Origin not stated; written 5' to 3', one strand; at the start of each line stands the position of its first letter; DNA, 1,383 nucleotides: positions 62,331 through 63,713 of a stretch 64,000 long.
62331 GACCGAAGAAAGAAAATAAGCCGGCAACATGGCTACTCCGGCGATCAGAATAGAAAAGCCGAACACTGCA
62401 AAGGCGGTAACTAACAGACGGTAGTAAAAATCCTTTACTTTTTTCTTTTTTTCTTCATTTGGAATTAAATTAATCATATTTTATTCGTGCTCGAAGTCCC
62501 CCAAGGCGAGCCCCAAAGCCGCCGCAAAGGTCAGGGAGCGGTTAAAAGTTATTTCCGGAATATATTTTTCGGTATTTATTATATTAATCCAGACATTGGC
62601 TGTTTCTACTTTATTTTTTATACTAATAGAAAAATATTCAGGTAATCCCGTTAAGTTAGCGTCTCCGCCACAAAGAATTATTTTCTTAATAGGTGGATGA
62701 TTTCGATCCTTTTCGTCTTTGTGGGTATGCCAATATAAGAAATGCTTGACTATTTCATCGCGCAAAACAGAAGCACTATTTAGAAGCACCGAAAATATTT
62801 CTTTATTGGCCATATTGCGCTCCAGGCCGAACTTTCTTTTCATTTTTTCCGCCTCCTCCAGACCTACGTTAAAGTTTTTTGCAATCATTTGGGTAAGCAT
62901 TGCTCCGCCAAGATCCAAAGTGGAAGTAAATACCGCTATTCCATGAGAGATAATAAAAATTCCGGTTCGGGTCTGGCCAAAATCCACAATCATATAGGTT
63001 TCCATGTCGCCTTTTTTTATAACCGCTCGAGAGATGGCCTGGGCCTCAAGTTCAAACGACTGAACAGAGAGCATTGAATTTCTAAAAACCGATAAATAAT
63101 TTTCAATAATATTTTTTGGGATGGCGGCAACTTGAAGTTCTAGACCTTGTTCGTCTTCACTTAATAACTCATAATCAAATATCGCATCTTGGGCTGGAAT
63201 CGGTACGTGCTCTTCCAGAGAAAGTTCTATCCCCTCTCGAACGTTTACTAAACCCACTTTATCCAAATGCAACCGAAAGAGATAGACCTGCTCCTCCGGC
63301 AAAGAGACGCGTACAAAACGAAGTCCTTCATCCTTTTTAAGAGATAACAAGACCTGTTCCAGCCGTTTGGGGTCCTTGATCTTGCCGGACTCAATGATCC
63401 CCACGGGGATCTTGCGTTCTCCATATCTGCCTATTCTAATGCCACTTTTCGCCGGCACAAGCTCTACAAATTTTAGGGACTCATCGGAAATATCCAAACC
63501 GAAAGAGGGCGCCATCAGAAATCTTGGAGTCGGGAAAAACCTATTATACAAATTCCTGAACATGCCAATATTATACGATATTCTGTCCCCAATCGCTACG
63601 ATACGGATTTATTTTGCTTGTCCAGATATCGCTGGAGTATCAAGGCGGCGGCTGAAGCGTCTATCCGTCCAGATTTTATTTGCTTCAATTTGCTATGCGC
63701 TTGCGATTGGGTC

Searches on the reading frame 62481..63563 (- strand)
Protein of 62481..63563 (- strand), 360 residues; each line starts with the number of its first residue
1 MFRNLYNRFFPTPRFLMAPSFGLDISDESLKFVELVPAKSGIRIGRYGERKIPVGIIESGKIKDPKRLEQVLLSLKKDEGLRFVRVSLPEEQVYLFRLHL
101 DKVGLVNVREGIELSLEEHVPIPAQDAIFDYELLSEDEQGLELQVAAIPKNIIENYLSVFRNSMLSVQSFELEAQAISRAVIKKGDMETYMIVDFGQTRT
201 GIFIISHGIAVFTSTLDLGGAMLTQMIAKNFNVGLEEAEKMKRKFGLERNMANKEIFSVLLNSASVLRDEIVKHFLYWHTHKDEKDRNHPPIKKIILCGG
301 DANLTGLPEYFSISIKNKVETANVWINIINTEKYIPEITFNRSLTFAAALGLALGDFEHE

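Call 60: search_protein_families(library=pfam, proteins=[window:62481-63563:-], max_evalue=0.00001)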
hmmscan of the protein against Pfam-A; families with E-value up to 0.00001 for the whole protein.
window:62481-63563:- (360 aa): 3 families
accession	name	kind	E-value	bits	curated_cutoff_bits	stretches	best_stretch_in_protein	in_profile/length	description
PF11104.14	PilM_2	-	1.2e-32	113.6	27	1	22-355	1-338/340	Type IV pilus assembly protein PilM;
PF14450.12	FtsA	-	1.5e-10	41.9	31.8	1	192-324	2-112/127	Cell division protein FtsA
PF06723.19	MreB_Mbl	-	6.5e-06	25.6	27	0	187-255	144-218/327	MreB/Mbl protein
